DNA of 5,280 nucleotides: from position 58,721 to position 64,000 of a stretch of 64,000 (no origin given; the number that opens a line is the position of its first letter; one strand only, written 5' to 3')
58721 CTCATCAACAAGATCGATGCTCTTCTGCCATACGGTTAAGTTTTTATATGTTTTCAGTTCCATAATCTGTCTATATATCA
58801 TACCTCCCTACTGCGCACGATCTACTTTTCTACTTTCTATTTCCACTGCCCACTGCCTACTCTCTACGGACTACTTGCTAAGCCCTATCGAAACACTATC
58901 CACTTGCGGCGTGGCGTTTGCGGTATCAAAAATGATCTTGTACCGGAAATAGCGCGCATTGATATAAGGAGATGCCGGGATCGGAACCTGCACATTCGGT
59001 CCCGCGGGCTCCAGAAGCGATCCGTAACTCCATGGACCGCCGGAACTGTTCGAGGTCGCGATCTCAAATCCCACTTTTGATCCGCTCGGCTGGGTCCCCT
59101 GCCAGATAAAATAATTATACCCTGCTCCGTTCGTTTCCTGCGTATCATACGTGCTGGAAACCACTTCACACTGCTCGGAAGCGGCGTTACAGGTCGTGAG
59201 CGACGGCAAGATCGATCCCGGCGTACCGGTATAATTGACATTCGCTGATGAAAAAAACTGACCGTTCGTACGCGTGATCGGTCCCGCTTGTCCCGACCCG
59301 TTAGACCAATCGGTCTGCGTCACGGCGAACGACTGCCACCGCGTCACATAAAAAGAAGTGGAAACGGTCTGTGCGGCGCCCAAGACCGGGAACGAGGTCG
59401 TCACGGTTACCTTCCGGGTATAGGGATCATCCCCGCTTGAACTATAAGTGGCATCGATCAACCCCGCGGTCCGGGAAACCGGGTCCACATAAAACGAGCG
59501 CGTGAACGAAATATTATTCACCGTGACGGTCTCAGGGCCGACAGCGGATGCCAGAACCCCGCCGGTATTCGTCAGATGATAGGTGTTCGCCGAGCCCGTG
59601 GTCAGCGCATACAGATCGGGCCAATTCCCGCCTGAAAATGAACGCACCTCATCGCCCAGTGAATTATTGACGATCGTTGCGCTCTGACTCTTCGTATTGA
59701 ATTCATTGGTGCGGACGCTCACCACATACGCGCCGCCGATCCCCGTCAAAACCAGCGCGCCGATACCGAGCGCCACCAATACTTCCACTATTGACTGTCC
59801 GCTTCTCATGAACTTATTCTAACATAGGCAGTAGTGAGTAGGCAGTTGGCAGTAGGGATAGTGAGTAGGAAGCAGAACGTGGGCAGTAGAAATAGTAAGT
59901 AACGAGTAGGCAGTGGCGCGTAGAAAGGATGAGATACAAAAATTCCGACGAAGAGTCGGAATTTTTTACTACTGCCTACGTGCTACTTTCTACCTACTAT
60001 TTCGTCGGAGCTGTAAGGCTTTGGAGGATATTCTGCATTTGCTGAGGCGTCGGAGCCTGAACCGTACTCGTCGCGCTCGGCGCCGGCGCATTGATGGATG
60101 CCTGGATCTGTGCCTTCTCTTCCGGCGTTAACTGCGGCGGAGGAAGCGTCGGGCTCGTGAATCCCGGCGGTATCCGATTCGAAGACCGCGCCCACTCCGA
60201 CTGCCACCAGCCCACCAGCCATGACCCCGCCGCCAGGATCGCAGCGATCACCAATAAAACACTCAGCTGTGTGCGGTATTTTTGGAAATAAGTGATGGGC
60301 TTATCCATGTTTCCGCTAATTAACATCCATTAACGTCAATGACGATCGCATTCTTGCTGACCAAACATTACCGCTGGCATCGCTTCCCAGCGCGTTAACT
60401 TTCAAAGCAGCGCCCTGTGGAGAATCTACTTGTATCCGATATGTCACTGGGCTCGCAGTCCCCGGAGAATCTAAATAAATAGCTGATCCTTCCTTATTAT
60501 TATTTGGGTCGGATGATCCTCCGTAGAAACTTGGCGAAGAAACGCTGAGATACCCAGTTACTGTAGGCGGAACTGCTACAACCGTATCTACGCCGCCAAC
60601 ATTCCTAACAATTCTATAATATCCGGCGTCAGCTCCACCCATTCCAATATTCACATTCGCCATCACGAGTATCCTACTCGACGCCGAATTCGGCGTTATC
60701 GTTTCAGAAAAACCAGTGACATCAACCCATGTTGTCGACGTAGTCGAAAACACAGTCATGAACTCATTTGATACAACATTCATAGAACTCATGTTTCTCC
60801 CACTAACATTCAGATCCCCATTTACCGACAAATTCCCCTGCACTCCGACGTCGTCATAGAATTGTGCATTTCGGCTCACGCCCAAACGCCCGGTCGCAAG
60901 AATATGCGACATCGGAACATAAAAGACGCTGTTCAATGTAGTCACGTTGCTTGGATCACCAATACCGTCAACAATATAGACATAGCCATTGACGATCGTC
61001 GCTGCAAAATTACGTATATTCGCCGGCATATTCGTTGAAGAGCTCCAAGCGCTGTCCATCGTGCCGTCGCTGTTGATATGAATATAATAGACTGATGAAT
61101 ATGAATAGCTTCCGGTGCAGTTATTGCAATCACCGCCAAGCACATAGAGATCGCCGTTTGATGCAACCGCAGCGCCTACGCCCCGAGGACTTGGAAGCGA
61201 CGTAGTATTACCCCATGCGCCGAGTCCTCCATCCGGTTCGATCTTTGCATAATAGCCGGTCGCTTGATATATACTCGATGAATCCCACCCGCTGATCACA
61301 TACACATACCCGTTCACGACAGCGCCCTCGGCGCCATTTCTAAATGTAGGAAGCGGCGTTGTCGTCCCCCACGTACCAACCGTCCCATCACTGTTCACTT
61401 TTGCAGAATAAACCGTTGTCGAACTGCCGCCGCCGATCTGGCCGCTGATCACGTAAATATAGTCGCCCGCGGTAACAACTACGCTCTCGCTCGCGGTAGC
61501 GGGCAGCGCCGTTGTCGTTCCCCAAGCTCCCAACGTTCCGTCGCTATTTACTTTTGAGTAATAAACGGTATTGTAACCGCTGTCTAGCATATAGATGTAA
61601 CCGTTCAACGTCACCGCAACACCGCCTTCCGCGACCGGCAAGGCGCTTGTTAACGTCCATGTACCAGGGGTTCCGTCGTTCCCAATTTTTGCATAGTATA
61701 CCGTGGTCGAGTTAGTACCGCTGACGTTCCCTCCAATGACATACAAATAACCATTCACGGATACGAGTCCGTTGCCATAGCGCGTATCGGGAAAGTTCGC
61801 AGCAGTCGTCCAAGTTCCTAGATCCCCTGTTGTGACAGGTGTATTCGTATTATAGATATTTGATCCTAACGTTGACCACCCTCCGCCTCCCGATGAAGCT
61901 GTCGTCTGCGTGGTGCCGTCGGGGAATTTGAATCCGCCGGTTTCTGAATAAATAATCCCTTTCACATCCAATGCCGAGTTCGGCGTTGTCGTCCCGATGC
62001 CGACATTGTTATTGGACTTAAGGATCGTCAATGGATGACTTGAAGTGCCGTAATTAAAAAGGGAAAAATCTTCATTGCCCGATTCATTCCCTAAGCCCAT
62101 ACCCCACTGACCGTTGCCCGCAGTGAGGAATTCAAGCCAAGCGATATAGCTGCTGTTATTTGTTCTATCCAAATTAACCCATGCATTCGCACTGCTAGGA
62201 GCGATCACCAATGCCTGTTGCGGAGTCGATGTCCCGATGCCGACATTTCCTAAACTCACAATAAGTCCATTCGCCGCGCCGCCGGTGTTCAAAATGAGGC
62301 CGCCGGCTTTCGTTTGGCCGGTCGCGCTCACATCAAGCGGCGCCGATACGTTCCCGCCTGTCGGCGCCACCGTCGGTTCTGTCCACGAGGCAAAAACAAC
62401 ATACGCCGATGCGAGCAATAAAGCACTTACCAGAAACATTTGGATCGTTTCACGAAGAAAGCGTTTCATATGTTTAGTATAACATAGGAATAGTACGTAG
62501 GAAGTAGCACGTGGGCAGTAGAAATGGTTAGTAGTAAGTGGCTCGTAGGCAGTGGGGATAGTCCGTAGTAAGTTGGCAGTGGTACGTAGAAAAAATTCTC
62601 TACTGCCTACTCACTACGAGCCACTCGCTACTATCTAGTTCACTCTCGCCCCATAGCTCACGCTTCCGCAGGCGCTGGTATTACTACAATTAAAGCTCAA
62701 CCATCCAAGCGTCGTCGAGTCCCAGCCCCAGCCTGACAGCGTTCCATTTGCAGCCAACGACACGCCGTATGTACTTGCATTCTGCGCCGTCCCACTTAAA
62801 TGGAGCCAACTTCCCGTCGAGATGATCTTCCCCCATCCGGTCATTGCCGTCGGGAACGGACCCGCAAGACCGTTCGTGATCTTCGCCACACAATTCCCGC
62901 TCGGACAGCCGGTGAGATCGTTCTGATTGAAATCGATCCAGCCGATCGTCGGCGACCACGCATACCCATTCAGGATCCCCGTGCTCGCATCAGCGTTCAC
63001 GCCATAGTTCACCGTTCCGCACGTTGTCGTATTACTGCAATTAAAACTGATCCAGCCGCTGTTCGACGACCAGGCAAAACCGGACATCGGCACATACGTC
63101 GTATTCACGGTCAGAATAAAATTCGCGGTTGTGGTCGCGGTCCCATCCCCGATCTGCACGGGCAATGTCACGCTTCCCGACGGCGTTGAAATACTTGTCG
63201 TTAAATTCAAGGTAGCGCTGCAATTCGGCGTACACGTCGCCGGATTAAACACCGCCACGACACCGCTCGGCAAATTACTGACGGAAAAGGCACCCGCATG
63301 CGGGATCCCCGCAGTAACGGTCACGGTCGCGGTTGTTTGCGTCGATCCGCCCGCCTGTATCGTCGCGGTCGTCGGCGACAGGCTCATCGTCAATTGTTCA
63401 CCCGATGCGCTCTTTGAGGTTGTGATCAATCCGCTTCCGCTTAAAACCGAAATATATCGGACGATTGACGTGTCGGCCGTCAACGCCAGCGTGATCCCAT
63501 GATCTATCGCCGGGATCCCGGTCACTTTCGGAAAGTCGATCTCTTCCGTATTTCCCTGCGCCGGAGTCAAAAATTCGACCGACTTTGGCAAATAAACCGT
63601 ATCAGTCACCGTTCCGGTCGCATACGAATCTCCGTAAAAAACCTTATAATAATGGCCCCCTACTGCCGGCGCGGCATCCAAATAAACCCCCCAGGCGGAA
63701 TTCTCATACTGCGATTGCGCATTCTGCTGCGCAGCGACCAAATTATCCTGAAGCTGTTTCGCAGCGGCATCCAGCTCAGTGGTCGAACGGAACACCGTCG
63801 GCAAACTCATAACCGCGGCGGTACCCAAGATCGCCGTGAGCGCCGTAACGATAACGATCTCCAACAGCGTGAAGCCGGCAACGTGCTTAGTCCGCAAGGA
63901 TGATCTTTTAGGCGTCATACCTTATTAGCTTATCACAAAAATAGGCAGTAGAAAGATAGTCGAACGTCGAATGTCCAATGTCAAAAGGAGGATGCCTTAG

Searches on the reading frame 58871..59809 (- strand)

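Call 11: search_protein_families(library=pfam, proteins=[window:58871-59809:-], max_evalue=0.01)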
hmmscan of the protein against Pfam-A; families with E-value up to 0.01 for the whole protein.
window:58871-59809:- (312 aa): 1 family
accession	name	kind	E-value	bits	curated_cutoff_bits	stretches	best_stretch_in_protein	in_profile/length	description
PF07963.17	N_methyl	-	0.0048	16.9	21.2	1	2-24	4-26/27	Prokaryotic N-terminal methylation motif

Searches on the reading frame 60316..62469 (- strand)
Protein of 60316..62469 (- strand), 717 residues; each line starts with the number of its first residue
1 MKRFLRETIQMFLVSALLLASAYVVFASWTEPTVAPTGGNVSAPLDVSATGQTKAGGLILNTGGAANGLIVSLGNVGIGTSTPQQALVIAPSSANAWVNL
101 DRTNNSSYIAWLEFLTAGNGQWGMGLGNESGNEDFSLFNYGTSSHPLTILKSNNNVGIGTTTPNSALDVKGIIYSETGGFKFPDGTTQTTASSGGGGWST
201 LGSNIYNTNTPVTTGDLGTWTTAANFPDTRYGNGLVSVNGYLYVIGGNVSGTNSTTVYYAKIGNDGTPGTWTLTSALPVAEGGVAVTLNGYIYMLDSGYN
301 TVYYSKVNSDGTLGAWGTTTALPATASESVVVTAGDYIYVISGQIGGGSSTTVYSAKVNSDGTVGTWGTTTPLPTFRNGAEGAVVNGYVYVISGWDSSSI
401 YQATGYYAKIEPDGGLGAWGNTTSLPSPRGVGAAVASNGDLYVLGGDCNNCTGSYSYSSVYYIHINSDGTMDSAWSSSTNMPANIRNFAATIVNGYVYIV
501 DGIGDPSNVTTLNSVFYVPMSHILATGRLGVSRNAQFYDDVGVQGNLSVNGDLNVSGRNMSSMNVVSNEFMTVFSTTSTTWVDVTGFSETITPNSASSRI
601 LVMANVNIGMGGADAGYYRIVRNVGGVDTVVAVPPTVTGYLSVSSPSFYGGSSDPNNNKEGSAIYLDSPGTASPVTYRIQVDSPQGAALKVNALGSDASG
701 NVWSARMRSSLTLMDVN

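Call 11: search_protein_families(library=pfam, proteins=[window:60316-62469:-], max_evalue=0.01)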
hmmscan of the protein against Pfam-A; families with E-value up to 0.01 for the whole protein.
window:60316-62469:- (717 aa): 4 families
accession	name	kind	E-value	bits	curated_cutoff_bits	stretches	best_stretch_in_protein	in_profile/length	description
PF25210.1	Kelch_FKB95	-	3.2e-12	47.1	70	1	322-399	29-102/268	FKB95, Kelch-repeats domain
PF24681.1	Kelch_KLHDC2_KLHL20_DRC7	-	1.5e-10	41.2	50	2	321-500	47-219/221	KLHDC2/KLHL20/DRC7 Kelch-repeats domain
PF01344.31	Kelch_1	-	7.4e-07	29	20.1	1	230-259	2-31/46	Kelch motif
PF13964.12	Kelch_6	-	2e-05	24.9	25.3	0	230-254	2-24/50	Kelch motif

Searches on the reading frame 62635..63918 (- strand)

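Call 11: search_protein_families(library=pfam, proteins=[window:62635-63918:-], max_evalue=0.01)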
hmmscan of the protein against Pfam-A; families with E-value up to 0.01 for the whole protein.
window:62635-63918:- (427 aa): 1 family
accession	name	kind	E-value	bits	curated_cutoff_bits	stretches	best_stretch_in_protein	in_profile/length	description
PF07963.17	N_methyl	-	0.00013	21.9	21.2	1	11-35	2-26/27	Prokaryotic N-terminal methylation motif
